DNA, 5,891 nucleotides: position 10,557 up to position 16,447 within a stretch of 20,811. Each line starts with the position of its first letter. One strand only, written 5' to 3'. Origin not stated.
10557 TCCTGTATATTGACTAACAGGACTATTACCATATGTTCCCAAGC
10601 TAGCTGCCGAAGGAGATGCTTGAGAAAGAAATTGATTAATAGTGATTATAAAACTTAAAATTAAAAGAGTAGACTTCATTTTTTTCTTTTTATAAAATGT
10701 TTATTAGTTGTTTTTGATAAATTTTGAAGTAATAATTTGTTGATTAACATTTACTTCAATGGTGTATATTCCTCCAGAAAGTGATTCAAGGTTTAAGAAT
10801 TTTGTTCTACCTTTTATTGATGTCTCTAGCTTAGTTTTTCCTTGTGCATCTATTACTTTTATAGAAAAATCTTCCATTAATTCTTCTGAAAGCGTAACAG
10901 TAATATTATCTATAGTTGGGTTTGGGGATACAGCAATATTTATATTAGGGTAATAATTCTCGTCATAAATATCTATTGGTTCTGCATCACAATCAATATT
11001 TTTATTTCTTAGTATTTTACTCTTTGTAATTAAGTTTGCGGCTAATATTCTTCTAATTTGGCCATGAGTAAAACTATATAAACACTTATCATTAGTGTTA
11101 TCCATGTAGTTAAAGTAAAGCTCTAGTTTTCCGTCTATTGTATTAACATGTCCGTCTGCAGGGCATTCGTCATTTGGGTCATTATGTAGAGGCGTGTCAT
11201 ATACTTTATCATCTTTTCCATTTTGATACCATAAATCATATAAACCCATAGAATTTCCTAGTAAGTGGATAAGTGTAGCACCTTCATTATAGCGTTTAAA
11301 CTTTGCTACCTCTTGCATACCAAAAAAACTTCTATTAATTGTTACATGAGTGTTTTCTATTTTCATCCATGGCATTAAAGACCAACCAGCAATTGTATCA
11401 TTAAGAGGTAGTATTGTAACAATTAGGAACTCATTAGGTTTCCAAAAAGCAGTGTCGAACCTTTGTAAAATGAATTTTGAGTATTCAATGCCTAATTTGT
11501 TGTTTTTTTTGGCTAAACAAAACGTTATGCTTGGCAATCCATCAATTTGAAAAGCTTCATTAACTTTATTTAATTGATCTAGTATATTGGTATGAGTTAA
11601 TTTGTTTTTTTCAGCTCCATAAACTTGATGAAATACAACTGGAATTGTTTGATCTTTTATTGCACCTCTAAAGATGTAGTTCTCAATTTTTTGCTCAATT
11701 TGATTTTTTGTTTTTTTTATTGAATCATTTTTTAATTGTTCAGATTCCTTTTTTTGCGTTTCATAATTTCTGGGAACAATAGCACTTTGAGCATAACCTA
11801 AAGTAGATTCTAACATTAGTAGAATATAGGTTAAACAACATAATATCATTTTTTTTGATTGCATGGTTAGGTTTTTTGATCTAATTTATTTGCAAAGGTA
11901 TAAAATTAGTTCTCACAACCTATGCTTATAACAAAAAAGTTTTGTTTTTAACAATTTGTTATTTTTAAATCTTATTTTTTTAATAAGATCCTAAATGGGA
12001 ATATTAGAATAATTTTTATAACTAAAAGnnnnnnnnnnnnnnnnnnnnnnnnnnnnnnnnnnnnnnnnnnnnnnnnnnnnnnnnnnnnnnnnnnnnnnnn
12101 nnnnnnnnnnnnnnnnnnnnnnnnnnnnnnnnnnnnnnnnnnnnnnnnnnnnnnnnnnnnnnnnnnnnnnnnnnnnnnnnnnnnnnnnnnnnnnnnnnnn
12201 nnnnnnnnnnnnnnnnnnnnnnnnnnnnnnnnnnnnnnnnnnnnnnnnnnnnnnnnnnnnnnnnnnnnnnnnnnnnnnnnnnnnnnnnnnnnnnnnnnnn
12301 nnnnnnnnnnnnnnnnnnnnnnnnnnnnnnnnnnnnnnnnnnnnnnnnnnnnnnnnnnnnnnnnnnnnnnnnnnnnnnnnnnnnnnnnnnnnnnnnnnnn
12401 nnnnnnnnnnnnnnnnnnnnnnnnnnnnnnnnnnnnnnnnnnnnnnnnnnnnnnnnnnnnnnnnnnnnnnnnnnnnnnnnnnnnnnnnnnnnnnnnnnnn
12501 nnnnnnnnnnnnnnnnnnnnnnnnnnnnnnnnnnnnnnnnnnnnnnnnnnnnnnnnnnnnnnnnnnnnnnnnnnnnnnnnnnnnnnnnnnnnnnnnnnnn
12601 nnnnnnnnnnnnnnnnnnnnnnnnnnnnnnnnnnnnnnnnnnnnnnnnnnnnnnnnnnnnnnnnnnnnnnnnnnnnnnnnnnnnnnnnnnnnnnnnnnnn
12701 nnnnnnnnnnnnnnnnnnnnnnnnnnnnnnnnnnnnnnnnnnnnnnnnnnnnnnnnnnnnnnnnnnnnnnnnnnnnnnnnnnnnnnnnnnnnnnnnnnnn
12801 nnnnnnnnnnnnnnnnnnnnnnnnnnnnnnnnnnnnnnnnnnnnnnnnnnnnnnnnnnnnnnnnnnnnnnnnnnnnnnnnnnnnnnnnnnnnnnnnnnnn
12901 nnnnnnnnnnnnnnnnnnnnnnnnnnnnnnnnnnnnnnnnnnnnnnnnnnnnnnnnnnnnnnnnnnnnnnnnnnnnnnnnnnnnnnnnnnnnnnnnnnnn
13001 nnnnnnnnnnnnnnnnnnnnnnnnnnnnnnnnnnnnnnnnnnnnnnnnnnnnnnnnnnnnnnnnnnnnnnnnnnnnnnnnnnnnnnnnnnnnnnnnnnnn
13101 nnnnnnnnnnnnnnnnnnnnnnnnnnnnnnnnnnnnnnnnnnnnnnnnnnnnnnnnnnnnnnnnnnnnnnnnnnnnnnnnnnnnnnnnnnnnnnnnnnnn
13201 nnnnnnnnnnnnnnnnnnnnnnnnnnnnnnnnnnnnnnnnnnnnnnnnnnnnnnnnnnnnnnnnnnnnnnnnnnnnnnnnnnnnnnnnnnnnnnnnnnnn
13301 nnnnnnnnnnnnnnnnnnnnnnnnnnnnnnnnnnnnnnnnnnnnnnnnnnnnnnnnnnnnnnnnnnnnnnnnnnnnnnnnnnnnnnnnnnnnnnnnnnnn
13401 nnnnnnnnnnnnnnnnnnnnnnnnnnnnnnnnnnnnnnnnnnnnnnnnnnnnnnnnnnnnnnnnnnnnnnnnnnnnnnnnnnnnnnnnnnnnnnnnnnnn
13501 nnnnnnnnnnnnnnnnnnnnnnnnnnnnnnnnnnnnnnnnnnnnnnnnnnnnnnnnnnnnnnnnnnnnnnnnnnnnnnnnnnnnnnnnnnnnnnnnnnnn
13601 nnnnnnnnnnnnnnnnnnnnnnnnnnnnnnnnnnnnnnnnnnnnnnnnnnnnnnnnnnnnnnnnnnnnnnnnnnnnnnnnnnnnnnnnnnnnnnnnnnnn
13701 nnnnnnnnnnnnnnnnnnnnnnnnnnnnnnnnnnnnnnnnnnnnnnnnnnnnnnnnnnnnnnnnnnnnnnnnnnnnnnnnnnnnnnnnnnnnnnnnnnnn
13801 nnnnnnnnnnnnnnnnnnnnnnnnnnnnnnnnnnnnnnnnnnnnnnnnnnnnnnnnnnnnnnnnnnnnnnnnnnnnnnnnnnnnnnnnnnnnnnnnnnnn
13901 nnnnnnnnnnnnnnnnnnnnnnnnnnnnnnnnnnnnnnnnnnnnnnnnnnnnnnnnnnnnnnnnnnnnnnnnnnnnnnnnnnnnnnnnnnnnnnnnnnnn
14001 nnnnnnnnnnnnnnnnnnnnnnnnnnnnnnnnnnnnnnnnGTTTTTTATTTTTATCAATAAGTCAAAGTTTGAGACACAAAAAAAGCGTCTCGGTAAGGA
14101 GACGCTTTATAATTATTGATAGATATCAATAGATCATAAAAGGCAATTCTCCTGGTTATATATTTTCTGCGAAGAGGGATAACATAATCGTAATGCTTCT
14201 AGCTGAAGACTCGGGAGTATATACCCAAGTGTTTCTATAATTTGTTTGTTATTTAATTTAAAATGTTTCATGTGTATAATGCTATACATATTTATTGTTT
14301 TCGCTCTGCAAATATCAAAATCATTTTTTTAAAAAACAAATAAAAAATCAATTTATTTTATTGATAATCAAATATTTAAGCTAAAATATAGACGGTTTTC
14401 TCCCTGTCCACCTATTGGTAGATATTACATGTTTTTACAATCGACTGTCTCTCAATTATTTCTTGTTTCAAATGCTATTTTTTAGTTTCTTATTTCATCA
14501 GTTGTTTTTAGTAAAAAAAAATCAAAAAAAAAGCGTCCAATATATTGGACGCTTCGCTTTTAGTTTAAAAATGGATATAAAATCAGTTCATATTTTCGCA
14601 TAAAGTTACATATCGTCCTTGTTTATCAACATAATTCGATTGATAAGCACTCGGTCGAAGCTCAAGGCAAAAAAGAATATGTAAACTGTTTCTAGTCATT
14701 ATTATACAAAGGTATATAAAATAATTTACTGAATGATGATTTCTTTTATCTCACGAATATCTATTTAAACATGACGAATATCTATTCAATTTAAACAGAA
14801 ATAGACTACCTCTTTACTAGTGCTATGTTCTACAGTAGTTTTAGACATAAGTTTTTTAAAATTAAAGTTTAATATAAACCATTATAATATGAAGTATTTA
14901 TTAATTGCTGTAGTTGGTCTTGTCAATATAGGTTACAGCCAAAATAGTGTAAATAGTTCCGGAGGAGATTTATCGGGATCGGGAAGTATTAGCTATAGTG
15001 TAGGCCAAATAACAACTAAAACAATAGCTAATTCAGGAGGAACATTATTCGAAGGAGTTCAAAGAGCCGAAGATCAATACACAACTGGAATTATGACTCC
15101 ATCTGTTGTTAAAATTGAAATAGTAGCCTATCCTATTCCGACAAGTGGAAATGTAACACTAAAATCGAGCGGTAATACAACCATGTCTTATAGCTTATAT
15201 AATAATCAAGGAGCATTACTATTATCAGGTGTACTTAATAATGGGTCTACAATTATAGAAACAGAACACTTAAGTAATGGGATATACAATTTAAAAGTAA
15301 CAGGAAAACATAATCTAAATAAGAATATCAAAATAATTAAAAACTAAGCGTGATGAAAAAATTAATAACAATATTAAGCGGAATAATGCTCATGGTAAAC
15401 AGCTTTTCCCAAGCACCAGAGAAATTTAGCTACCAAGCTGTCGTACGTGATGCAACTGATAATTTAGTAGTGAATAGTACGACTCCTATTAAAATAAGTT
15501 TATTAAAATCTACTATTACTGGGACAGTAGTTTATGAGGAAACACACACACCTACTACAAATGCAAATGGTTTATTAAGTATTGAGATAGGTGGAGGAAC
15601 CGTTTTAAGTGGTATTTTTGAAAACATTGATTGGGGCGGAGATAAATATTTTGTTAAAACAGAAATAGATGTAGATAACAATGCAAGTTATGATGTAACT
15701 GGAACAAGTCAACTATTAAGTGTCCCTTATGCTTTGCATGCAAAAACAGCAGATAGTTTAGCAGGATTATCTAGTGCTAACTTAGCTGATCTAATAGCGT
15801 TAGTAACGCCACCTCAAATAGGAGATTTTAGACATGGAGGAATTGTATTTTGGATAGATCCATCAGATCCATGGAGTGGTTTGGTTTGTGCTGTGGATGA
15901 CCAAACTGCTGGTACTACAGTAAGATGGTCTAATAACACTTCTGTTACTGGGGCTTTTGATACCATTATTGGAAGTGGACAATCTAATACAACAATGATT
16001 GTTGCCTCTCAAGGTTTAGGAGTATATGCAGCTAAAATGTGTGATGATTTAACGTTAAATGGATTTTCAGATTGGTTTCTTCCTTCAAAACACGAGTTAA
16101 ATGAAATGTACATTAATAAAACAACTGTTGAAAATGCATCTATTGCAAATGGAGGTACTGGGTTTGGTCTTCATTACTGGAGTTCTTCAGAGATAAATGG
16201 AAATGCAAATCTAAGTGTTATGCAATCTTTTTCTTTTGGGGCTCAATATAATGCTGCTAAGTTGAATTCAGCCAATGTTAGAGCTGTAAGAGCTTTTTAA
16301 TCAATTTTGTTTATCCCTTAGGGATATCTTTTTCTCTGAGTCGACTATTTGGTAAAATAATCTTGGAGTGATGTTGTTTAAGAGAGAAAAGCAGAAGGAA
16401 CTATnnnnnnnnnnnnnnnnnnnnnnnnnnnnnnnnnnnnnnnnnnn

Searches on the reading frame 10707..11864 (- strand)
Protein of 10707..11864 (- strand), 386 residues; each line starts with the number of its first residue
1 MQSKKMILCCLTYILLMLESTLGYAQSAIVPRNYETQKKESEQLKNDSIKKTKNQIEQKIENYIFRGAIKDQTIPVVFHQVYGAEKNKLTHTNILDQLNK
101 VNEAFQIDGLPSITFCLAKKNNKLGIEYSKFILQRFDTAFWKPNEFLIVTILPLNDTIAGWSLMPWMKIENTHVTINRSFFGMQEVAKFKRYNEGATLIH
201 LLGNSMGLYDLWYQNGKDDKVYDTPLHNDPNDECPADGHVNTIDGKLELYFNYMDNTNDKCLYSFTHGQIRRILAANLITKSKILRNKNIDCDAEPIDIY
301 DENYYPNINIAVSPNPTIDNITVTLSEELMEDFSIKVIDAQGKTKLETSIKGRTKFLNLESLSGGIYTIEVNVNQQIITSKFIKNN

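Call 7: search_protein_families(library=pfam, proteins=[window:10707-11864:-], max_evalue=1)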
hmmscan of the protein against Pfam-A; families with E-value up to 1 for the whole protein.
window:10707-11864:- (386 aa): 3 families
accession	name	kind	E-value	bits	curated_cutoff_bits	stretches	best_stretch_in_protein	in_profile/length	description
PF18962.6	Por_Secre_tail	-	1.2e-10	42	27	1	313-383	2-74/75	Secretion system C-terminal sorting domain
PF17472.7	DUF5425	-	0.024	15.9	25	1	240-262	9-31/76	Family of unknown function (DUF5425)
PF11589.14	DUF3244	-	0.039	14.4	25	1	301-382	10-94/96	Domain of unknown function (DUF3244)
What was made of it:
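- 10704..11864 (-): Upstream co-oriented T9SS-cargo gene, 24 nt before the RHS start. Possibly co-transcribed. Por_Secre_tail 1.2e-10 (call 7).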

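Call 8: search_protein_families(library=ncbifam, proteins=[window:10707-11864:-], max_evalue=1)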
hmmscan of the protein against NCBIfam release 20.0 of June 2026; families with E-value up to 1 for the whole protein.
window:10707-11864:- (386 aa): 4 families
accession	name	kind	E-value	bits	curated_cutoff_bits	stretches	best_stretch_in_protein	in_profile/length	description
TIGR04183.1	Por_Secre_tail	domain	4.9e-12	45.7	23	1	312-385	1-72/72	T9SS type A sorting domain-containing protein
NF038113.1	T9SSA_dep_M36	equivalog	5.4e-07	28.1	885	1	307-384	790-868/869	T9SS-dependent M36 family metallopeptidase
NF052644.1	T9SS_DNase_Rie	equivalog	0.00085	18.7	260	1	318-385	185-251/251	T9SS-dependent surface endonuclease, AS87_RS02955 family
NF050177.1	TapA_OM_Porphy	equivalog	0.0026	16.5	500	1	309-383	470-542/544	TapA/TapC family T9SS-dependent outer membrane protein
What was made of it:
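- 10704..11864 (-): TIGR04183 4.9e-12 (call 8).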

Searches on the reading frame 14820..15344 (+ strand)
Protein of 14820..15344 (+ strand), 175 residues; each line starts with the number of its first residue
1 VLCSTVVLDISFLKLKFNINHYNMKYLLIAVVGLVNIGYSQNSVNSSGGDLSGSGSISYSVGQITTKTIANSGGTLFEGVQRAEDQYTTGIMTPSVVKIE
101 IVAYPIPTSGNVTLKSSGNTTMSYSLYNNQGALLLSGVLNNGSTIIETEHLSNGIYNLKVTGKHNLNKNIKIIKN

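Call 12: search_protein_families(library=pfam, proteins=[window:14820-15344:+], max_evalue=0.01)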
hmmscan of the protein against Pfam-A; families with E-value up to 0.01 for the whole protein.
window:14820-15344:+ (175 aa): 1 family
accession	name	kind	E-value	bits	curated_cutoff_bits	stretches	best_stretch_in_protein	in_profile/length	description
PF18962.6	Por_Secre_tail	-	1.7e-07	31.8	27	1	104-168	2-71/75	Secretion system C-terminal sorting domain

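Call 46: search_protein_families(library=ncbifam, proteins=[window:14820-15344:+], max_evalue=0.01)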
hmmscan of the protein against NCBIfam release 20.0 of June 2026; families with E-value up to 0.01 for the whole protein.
window:14820-15344:+ (175 aa): 1 family
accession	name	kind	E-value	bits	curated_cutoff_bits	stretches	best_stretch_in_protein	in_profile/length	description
TIGR04183.1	Por_Secre_tail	domain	5e-08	32.8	23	1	104-175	2-72/72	T9SS type A sorting domain-containing protein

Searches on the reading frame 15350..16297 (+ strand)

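Call 12: search_protein_families(library=pfam, proteins=[window:15350-16297:+], max_evalue=0.01)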
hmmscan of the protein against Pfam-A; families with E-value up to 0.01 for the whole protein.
window:15350-16297:+ (316 aa): 1 family
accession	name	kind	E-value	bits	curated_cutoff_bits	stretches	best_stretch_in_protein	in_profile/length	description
PF07603.17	Lcl_C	-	4.1e-10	40.4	34.9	1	189-314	8-117/117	Lcl C-terminal domain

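Call 46: search_protein_families(library=ncbifam, proteins=[window:15350-16297:+], max_evalue=0.01)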
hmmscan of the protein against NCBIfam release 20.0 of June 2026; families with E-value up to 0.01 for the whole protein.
window:15350-16297:+ (316 aa): 2 families
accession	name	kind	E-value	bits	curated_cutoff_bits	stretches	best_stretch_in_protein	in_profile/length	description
NF053851.1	Bdello_MAT_N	subfamily_domain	2.7e-12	46.8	60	2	13-86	4-78/162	mosaic adhesive trimer family chimeric fiber protein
NF046116.1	adhesin_Lcl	equivalog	2.7e-11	42.7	500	1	167-316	298-431/431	collagen-like adhesin Lcl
